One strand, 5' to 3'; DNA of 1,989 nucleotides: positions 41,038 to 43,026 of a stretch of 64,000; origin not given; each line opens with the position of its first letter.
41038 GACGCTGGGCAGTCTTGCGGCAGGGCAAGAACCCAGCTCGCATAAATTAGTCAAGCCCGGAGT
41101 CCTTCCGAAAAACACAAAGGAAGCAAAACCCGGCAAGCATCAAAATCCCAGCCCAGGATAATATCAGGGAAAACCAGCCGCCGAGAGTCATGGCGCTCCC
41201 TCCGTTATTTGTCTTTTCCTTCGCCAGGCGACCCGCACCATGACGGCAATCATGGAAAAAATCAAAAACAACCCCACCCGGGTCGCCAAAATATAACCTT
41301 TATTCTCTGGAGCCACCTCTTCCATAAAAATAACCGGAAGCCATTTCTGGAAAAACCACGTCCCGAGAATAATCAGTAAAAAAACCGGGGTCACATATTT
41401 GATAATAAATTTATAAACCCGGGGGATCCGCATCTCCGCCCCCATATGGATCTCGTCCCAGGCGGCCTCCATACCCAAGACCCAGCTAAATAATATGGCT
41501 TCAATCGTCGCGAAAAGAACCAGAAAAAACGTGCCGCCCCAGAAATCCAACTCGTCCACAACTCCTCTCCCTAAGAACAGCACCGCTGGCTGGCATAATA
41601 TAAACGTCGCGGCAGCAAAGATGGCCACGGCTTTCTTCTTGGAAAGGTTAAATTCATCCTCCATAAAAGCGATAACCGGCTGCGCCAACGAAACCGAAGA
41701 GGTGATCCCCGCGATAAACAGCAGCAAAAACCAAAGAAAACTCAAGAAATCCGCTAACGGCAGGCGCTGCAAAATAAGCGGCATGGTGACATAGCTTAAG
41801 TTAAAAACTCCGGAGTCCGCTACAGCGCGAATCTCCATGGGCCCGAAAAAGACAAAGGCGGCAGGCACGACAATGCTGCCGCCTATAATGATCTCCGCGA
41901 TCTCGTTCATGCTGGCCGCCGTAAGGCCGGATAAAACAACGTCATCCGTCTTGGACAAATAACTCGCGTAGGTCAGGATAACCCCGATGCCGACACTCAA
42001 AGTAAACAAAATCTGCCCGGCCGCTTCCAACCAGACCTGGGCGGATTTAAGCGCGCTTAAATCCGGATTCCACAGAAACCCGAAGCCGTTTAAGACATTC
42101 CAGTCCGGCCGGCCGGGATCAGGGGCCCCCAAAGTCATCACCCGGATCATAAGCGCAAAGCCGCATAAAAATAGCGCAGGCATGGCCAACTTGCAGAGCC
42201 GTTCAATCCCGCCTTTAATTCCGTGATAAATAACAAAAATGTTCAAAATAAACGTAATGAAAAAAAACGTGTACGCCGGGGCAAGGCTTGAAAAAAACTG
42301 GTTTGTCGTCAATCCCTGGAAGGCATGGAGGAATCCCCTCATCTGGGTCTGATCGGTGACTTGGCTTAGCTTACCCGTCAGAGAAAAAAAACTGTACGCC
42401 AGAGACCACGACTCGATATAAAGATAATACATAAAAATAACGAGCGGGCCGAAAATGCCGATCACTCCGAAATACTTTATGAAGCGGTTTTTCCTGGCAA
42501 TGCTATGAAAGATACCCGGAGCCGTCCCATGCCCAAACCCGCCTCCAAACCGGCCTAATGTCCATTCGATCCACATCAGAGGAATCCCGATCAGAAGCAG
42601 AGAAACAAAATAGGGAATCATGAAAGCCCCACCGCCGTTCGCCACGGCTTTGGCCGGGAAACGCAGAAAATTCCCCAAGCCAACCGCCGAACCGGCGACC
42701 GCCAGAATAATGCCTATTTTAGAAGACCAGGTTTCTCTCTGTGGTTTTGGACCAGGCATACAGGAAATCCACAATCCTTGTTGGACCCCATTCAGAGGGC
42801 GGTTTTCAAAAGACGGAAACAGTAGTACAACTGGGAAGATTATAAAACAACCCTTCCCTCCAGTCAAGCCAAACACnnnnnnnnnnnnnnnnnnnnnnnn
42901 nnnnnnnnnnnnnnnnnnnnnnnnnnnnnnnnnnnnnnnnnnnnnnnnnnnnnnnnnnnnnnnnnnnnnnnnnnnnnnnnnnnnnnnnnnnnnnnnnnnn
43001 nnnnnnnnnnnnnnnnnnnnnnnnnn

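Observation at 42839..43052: Copy D: minimal perfect hairpin fused to a consensus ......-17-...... promoter; NSS start re-called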

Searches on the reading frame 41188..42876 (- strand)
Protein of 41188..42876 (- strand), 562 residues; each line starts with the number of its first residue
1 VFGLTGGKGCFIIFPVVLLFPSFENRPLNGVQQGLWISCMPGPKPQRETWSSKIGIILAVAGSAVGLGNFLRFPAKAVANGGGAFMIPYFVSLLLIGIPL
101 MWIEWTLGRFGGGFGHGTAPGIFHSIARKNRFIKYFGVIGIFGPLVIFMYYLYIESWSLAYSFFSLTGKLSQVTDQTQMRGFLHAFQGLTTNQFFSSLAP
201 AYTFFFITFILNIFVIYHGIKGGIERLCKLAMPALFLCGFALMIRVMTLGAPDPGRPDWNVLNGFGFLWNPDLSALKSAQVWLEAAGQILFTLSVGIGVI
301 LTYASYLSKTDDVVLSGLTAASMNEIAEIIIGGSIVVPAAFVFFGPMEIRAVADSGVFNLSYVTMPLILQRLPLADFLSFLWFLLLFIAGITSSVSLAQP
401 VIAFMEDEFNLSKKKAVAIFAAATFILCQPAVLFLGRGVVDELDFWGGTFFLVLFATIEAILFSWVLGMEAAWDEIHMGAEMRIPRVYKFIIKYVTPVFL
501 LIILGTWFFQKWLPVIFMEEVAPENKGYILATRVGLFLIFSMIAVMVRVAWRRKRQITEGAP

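Call 14: search_protein_families(library=pfam, proteins=[window:41188-42876:-])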
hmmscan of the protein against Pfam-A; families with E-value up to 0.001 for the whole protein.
window:41188-42876:- (562 aa): 1 family
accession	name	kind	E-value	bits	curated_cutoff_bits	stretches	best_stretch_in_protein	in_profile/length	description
PF00209.24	SNF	-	5.8e-57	194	27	2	207-533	182-504/524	Sodium:neurotransmitter symporter family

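Call 23: find_homologous_proteins(query=window:41188-42876:-, max_evalue=1e-20)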
Query window:41188-42876:- (562 aa): 7998 proteins with E <= 1e-20 among 8000 candidates; the best 120 are listed.
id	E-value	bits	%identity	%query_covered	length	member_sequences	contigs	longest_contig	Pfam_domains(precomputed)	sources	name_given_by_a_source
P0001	0.0e+0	1123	97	93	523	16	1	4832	PF00209.25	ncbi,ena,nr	ncbi:MAG TPA: sodium:calcium symporter [Candidatus Omnitrophota bacterium]|nr:sodium:calcium symport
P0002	4.0e-286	969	83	92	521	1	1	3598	PF00209.25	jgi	-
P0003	5.6e-285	965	83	91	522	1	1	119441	PF00209.25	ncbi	ncbi:MAG: sodium-dependent transporter [Candidatus Omnitrophota bacterium]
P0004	3.3e-261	887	74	91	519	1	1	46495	PF00209.25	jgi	jgi:SNF family Na+-dependent transporter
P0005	4.2e-261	886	74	92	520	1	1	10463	PF00209.25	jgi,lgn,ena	-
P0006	6.7e-261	886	79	90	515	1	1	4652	PF00209.25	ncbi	-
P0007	7.7e-261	885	75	91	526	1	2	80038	PF00209.25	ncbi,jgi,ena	-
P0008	8.9e-261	885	74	92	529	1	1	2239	PF00209.25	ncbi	-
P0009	1.7e-260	884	73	93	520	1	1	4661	PF00209.25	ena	-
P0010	2.1e-260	884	74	92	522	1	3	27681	PF00209.25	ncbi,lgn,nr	ncbi:MAG: sodium:calcium symporter [Candidatus Omnitrophica bacterium]|nr:sodium:calcium symporter [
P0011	3.4e-260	883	74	92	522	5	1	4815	PF00209.25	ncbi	-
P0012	8.9e-260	882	74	92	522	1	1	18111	PF00209.25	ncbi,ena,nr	ncbi:MAG TPA: sodium-dependent transporter [Candidatus Margulisiibacteriota bacterium]|nr:sodium-dep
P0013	1.0e-259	882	75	91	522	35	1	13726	PF00209.25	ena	-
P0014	5.4e-259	879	74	91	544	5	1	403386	PF00209.25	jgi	-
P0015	9.7e-259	878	74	91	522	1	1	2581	PF00209.25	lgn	-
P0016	1.5e-258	878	74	91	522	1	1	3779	PF00209.25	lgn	-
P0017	4.0e-258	876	74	91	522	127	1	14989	PF00209.25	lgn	-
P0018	4.3e-258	876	74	91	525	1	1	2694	PF00209.25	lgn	-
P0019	5.5e-258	876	73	91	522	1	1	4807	PF00209.25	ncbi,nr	ncbi:MAG: sodium-dependent transporter [Candidatus Omnitrophica bacterium]|nr:sodium-dependent trans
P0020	5.9e-258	876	74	91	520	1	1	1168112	PF00209.25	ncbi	ncbi:MAG: sodium-dependent transporter [Candidatus Omnitrophota bacterium]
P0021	6.7e-258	876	74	92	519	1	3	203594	PF00209.25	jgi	-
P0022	2.3e-257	874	73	92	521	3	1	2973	PF00209.25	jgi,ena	-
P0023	2.6e-257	874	73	91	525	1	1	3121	PF00209.25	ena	-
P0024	2.7e-257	874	72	93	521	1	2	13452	PF00209.25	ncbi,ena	-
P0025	3.0e-257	874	74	91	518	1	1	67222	PF00209.25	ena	-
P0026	3.0e-257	874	74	91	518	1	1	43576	PF00209.25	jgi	-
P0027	3.1e-257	874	74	91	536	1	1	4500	PF00209.25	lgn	-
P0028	3.8e-257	873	74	91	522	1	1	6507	PF00209.25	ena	-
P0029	4.3e-257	873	73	92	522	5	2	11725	PF00209.25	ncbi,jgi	-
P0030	5.2e-257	873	73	93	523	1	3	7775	PF00209.25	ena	-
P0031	5.4e-257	873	75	91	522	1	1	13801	PF00209.25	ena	-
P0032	6.3e-257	872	73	93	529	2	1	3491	PF00209.25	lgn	-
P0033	7.3e-257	872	73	91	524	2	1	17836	PF00209.25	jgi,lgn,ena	-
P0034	7.6e-257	872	72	91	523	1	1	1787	PF00209.25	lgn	-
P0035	9.4e-257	872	74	91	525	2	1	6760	PF00209.25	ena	-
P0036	1.2e-256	872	73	91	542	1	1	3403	PF00209.25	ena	-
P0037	1.9e-256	871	72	91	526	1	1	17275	PF00209.25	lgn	-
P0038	2.8e-256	870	72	91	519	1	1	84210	PF00209.25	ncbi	-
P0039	3.5e-256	870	74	91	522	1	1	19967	PF00209.25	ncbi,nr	ncbi:MAG: sodium-dependent transporter [Candidatus Omnitrophica bacterium]|nr:sodium-dependent trans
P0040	4.1e-256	870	74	91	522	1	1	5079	PF00209.25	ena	-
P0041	4.8e-256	870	73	91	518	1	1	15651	PF00209.25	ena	-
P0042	5.7e-256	869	73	91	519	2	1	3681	PF00209.25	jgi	-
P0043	6.0e-256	869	73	92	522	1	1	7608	PF00209.25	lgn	-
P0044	6.9e-256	869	72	92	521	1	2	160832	PF00209.25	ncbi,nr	ncbi:MAG: sodium-dependent transporter [Candidatus Omnitrophica bacterium]|nr:sodium-dependent trans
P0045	7.0e-256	869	73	91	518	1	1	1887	PF00209.25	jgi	jgi:NSS family neurotransmitter:Na+ symporter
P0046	9.7e-256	869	74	91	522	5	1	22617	PF00209.25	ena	-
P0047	1.1e-255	868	72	92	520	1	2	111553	PF00209.25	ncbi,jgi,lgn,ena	-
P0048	1.3e-255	868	72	92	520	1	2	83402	PF00209.25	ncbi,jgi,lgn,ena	-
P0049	1.3e-255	868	73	91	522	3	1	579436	PF00209.25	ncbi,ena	ncbi:MAG: sodium-dependent transporter [Candidatus Omnitrophota bacterium]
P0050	1.3e-255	868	72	92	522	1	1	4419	PF00209.25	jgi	-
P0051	1.8e-255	868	71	92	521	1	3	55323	PF00209.25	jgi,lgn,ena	-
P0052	2.2e-255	867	73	91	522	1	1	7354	PF00209.25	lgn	-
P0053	2.7e-255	867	73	91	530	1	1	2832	PF00209.25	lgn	-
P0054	2.7e-255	867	73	91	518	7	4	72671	PF00209.25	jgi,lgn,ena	-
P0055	3.5e-255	867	72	91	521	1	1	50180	PF00209.25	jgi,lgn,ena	-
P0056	4.5e-255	866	74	92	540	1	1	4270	PF00209.25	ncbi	-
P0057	5.8e-255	866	72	91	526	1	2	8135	PF00209.25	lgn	-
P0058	6.2e-255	866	72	91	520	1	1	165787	PF00209.25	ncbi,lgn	-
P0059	7.1e-255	866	73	91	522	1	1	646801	PF00209.25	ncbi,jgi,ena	ncbi:MAG: sodium-dependent transporter [Candidatus Omnitrophota bacterium]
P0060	8.6e-255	865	73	91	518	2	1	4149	PF00209.25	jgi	jgi:NSS family neurotransmitter:Na+ symporter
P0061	1.1e-254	865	72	92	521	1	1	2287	PF00209.25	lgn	-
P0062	1.1e-254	865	72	91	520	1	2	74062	PF00209.25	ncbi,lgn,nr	ncbi:MAG: sodium-dependent transporter [Candidatus Omnitrophica bacterium]|nr:sodium-dependent trans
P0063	1.1e-254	865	72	93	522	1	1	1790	PF00209.25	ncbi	-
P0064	1.2e-254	865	74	91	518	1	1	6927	PF00209.25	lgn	-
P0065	1.2e-254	865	72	92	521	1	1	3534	PF00209.25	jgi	-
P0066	1.3e-254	865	72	91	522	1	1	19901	PF00209.25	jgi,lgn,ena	-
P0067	1.4e-254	865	72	92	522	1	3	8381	PF00209.25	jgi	jgi:SNF family Na+-dependent transporter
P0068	1.5e-254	865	72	91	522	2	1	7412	PF00209.25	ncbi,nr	ncbi:MAG: sodium-dependent transporter [Candidatus Omnitrophica bacterium]|nr:sodium-dependent trans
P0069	1.8e-254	864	73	91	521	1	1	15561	PF00209.25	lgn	-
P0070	2.0e-254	864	73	92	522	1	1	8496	PF00209.25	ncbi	-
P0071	2.1e-254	864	71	92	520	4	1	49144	PF00209.25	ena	-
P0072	2.1e-254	864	74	91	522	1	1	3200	PF00209.25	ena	-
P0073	2.2e-254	864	73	91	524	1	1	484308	PF00209.25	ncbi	-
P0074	2.4e-254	864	71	93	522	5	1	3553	PF00209.25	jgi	-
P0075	2.5e-254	864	72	91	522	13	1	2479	PF00209.25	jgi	-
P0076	2.9e-254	864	72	92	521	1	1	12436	PF00209.25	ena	-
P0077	3.0e-254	864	73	91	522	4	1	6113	PF00209.25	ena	-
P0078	3.2e-254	864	71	91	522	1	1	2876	PF00209.25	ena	-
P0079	3.6e-254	863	72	92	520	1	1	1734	PF00209.25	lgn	-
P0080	3.8e-254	863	72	91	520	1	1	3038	PF00209.25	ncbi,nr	ncbi:MAG: sodium-dependent transporter [Candidatus Omnitrophica bacterium]|nr:sodium-dependent trans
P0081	3.8e-254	863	72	91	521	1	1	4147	PF00209.25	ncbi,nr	ncbi:MAG: sodium-dependent transporter [Candidatus Omnitrophica bacterium]|nr:sodium-dependent trans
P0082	4.0e-254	863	73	91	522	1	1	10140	PF00209.25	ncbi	-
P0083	4.3e-254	863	72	91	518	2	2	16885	PF00209.25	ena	-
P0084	4.8e-254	863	72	92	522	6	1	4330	PF00209.25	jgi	jgi:neurotransmitter:Na+ symporter, NSS family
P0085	5.3e-254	863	72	92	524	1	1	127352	PF00209.25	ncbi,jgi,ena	ncbi:MAG: sodium-dependent transporter [Candidatus Omnitrophota bacterium]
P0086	7.2e-254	862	72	92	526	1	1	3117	PF00209.25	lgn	-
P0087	8.3e-254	862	72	92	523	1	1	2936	PF00209.25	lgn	-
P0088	9.8e-254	862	72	92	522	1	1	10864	PF00209.25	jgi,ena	-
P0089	1.0e-253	862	72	93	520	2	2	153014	PF00209.25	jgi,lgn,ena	-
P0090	1.1e-253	862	73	92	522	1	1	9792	PF00209.25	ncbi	ncbi:MAG: sodium-dependent transporter [Candidatus Omnitrophota bacterium]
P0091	1.1e-253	862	73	91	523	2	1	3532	PF00209.25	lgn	-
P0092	1.6e-253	861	72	92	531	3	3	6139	PF00209.25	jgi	jgi:NSS family neurotransmitter:Na+ symporter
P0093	1.7e-253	861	73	91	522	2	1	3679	PF00209.25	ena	-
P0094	1.8e-253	861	72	91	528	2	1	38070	PF00209.25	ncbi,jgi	jgi:SNF family Na+-dependent transporter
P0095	1.9e-253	861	72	91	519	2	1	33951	PF00209.25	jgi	jgi:neurotransmitter:Na+ symporter, NSS family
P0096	2.0e-253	861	72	91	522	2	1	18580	PF00209.25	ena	-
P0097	2.6e-253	861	71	92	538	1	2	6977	PF00209.25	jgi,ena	-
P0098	3.0e-253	860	71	92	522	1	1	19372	PF00209.25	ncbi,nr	ncbi:MAG: sodium-dependent transporter [Candidatus Omnitrophica bacterium]|nr:sodium-dependent trans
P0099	3.0e-253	860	74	91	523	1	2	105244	PF00209.25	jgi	-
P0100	3.5e-253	860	71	91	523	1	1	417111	PF00209.25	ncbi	ncbi:MAG: sodium-dependent transporter [Candidatus Omnitrophota bacterium]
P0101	3.6e-253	860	73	91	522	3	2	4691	PF00209.25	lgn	-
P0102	3.7e-253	860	71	91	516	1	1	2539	PF00209.25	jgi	jgi:NSS family neurotransmitter:Na+ symporter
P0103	4.0e-253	860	72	92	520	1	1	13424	PF00209.25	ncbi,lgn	-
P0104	4.6e-253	860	72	91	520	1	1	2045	PF00209.25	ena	-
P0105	5.4e-253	860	72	91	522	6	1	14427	PF00209.25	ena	-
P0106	5.7e-253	859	73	91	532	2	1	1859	PF00209.25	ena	-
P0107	6.3e-253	859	72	92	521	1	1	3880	PF00209.25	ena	-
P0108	6.8e-253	859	72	91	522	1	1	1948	PF00209.25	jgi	jgi:neurotransmitter:Na+ symporter, NSS family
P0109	7.1e-253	859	72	92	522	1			PF00209.25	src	-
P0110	7.2e-253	859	74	91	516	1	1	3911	PF00209.25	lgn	-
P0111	8.1e-253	859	71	91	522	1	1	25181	PF00209.25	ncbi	-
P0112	8.6e-253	859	72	91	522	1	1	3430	PF00209.25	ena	-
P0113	9.7e-253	859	71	92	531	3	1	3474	PF00209.25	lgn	-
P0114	1.1e-252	859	72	91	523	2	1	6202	PF00209.25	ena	-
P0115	1.1e-252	858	71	91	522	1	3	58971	PF00209.25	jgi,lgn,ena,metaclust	metaclust:\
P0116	1.3e-252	858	74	91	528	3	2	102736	PF00209.25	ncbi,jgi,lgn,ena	-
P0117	1.4e-252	858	72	92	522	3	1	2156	PF00209.25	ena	-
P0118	1.5e-252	858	71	92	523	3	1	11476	PF00209.25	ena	-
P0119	1.9e-252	858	71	91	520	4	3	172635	PF00209.25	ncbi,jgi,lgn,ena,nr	ncbi:MAG TPA: sodium-dependent transporter [Candidatus Omnitrophota bacterium]|nr:sodium-dependent t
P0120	2.5e-252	857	73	92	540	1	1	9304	PF00209.25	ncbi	-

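Call 25: find_encoding_contigs(protein=P0001, flank=10000, max_places=4)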
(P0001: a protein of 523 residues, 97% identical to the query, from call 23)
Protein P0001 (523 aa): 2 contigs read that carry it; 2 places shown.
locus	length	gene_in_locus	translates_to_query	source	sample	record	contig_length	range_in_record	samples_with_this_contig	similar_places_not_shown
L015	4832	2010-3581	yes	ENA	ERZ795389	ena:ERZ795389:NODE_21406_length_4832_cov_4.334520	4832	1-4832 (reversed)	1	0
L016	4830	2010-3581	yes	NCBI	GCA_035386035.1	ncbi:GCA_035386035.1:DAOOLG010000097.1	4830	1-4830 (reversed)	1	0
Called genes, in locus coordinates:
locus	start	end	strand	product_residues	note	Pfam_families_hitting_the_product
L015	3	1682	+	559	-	PF03030:H_PPase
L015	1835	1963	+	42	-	-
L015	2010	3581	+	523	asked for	PF00209:SNF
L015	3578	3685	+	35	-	-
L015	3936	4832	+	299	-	?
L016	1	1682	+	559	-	PF03030:H_PPase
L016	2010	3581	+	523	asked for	PF00209:SNF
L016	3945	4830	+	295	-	PF13424:TPR_12 (faint), PF13428:TPR_14 (faint), PF07719:TPR_2 (faint), PF13174:TPR_6 (faint), PF13432:TPR_16 (weak), PF13525:YfiO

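Call 26: find_encoding_contigs(protein=P0003, flank=10000, max_places=3)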
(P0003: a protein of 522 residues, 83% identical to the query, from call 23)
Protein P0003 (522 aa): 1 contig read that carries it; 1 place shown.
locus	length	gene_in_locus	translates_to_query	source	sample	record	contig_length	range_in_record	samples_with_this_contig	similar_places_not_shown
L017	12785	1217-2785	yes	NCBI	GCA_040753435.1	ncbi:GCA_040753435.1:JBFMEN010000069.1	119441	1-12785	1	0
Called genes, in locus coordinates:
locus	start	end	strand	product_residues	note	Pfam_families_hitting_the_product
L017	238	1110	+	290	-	PF01988:VIT1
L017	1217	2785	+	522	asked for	PF00209:SNF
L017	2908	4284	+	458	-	PF02386:TrkH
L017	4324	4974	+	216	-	PF02254:TrkA_N, PF03807:F420_oxidored (faint), PF00107:ADH_zinc_N (faint), PF02080:TrkA_C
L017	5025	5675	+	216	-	PF09335:VTT_dom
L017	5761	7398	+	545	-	PF13567:DUF4131, PF03772:Competence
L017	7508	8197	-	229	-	PF05552:MS_channel_1st_1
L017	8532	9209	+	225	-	PF12728:HTH_17, PF00359:PTS_EIIA_2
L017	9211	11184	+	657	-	PF00361:Proton_antipo_M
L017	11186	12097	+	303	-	PF00146:NADHdh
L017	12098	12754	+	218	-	PF00420:Oxidored_q2 (weak)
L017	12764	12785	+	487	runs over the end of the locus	PF00361:Proton_antipo_M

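Call 27: find_encoding_contigs(protein=P0002, flank=10000, max_places=3)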
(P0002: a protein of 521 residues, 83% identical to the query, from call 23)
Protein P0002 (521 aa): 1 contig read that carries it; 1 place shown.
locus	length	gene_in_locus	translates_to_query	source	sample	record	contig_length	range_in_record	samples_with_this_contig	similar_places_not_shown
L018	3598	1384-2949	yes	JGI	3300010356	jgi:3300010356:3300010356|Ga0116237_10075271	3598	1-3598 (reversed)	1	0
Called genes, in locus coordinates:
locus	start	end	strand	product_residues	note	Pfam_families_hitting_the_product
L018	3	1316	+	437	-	?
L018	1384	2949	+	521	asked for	PF00209:SNF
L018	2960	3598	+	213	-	?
